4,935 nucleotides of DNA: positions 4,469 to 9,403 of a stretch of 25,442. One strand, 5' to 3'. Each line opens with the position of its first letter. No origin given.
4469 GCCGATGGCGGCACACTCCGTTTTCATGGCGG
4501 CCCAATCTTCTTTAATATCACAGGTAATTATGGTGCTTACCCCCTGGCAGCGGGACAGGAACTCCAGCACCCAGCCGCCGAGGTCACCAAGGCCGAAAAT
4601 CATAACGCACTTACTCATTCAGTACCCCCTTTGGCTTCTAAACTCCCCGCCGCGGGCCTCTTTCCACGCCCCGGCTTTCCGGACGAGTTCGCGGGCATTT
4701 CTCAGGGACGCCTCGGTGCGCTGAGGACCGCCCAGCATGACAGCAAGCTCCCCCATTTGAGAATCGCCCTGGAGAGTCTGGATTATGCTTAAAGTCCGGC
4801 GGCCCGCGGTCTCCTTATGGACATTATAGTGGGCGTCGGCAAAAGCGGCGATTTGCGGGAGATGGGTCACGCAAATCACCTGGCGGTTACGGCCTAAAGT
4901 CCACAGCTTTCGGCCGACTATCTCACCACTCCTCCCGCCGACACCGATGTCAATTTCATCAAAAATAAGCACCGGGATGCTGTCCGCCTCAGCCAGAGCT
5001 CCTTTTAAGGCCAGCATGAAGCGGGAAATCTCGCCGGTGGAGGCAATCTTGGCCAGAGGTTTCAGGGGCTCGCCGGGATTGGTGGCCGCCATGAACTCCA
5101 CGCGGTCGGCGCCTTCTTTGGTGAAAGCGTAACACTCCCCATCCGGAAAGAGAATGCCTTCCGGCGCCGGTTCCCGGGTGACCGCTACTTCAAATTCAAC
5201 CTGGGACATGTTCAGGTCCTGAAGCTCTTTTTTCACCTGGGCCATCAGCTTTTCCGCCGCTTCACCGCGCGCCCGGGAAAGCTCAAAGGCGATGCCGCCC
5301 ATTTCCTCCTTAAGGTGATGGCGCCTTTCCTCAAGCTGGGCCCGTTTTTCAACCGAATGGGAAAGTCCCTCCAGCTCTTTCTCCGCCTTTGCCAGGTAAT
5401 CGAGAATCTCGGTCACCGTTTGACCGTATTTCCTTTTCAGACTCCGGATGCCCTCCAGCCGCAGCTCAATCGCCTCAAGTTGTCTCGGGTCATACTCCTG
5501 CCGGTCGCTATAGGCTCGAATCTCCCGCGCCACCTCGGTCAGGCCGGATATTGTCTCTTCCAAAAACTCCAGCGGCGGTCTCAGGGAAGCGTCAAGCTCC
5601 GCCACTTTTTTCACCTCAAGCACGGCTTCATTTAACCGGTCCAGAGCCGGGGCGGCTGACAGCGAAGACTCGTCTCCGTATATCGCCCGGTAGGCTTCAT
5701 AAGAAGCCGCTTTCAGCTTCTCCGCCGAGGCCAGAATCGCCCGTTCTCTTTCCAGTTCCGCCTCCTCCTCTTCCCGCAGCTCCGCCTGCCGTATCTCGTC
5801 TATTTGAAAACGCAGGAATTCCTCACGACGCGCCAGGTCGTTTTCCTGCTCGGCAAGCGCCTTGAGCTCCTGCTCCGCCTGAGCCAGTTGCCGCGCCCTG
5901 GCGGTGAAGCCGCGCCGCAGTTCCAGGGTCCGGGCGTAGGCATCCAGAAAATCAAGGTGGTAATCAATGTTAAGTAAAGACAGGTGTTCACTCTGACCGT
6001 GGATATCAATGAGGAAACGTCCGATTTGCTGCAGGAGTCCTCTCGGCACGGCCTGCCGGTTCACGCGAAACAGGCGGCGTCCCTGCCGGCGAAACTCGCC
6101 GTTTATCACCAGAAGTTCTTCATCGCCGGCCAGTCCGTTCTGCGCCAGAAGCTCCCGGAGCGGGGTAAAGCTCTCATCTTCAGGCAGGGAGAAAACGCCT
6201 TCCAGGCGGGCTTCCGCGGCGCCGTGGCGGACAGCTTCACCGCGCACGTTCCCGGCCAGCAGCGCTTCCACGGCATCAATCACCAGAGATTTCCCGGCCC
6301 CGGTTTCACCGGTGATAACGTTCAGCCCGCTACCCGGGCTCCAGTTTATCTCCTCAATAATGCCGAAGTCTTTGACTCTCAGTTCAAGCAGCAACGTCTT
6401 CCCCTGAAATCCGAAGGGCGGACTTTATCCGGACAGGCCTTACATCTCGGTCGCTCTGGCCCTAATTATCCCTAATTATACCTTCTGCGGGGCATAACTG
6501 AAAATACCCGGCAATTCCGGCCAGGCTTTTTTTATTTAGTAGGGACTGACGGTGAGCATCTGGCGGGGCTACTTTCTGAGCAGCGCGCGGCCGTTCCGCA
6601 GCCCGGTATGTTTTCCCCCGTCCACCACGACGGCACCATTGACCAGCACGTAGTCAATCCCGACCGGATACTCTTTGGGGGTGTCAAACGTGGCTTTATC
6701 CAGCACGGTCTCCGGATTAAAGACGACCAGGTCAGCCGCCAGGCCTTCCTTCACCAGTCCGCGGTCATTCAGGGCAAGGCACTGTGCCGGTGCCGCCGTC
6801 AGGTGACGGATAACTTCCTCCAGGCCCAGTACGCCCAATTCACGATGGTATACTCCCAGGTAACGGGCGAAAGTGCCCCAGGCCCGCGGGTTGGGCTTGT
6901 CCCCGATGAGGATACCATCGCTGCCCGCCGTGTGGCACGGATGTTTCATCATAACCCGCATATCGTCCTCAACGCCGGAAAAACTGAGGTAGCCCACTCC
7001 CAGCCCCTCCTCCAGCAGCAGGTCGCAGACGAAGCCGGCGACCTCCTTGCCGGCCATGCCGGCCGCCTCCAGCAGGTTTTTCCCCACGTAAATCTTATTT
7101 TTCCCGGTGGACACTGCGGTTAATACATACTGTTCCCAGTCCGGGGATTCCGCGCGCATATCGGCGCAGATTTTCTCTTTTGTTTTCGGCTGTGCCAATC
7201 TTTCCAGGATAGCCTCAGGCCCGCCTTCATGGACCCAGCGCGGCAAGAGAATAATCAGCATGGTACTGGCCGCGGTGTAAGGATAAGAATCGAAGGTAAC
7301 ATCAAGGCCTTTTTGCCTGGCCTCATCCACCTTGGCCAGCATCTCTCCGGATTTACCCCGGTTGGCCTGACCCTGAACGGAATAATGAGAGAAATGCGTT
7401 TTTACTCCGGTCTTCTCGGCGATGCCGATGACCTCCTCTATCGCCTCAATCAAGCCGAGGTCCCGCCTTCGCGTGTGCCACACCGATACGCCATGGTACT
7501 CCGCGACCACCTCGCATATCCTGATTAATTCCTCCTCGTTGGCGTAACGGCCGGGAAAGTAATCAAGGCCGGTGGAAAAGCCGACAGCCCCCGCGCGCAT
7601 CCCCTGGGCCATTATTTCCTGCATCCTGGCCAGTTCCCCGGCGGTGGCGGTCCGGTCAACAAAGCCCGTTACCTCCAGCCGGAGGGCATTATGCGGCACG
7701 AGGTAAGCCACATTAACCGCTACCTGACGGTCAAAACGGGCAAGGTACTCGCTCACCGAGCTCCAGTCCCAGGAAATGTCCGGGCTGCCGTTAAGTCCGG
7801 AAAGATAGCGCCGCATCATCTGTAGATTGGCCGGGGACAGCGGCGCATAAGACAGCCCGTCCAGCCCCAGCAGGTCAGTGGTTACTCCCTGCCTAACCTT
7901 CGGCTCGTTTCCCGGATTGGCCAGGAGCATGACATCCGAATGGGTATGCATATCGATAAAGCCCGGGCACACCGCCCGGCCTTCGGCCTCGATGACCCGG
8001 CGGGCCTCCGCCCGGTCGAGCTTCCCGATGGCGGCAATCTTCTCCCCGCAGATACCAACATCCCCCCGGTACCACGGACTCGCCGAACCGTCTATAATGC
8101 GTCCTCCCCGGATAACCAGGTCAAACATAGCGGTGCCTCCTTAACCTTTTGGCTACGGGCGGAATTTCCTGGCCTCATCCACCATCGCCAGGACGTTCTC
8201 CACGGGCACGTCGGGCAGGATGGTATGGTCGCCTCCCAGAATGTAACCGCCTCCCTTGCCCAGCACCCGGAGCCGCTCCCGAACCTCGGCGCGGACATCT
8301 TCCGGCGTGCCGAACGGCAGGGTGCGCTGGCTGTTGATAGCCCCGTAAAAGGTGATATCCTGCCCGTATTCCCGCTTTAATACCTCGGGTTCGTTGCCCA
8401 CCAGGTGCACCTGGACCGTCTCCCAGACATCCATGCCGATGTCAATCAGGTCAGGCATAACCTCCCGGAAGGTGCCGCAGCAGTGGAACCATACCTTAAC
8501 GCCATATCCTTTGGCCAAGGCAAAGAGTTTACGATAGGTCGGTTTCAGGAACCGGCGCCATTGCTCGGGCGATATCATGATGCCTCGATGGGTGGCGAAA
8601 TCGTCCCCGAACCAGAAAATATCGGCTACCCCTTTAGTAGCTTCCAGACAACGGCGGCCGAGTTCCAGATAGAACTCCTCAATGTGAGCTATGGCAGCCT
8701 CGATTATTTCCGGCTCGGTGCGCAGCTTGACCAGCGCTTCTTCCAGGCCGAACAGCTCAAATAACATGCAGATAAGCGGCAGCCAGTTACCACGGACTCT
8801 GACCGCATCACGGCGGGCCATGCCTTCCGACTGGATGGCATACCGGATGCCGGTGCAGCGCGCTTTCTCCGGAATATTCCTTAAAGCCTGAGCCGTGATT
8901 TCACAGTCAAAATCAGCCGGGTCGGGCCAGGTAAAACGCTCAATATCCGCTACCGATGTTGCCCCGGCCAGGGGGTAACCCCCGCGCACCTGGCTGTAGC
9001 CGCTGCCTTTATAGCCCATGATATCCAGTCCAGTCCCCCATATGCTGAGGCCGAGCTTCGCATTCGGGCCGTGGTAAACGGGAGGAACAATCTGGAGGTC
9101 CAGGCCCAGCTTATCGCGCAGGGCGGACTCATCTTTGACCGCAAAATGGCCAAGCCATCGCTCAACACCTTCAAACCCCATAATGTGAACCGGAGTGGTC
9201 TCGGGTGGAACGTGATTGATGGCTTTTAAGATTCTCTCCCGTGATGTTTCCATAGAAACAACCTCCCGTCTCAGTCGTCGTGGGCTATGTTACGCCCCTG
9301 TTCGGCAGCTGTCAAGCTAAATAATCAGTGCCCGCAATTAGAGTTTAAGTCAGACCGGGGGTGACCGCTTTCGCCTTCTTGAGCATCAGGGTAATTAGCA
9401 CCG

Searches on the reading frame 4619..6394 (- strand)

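Call 29: search_protein_families(library=pfam, proteins=[window:4619-6394:-])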
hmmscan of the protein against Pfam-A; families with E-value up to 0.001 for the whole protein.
window:4619-6394:- (591 aa): 3 families
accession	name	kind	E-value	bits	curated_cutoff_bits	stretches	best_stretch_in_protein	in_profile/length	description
PF02463.25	SMC_N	-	6.3e-12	45.8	40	1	3-531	3-217/220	RecF/RecN/SMC N terminal domain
PF13476.12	AAA_23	-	3.6e-06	28.2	27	1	5-216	2-191/201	AAA domain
PF13555.12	AAA_29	-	2.5e-05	24.4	27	1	22-49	22-49/61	P-loop containing region of AAA domain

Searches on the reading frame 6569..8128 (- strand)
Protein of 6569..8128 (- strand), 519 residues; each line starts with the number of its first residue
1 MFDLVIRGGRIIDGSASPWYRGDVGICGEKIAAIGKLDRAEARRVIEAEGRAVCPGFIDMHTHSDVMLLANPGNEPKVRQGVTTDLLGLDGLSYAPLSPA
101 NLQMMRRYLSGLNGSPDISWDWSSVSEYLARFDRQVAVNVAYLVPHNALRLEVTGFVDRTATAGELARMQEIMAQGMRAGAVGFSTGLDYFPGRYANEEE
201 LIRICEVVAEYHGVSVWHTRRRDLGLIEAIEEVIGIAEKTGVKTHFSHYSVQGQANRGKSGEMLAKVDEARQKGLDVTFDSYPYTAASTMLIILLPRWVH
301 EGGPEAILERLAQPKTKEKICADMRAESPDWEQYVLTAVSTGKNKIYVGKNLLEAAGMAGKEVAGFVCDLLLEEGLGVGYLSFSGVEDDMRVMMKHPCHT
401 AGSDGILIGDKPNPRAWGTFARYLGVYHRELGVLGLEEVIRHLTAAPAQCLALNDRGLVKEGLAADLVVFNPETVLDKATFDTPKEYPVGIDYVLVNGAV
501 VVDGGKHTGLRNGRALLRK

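Call 29: search_protein_families(library=pfam, proteins=[window:6569-8128:-])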
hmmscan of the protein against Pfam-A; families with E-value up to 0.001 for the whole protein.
window:6569-8128:- (519 aa): 2 families
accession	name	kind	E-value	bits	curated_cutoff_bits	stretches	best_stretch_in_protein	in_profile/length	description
PF07969.17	Amidohydro_3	-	1.8e-29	104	29.7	1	44-502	1-472/472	Amidohydrolase family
PF01979.26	Amidohydro_1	-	3.2e-09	36.9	25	1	426-500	273-344/345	Amidohydrolase family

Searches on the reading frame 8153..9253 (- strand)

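Call 29: search_protein_families(library=pfam, proteins=[window:8153-9253:-])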
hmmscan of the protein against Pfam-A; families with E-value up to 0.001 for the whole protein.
window:8153-9253:- (366 aa): 1 family
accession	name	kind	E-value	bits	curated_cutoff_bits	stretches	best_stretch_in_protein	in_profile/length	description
PF01208.23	URO-D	-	1.1e-23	84.3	23.9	1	169-363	161-345/346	Uroporphyrinogen decarboxylase (URO-D)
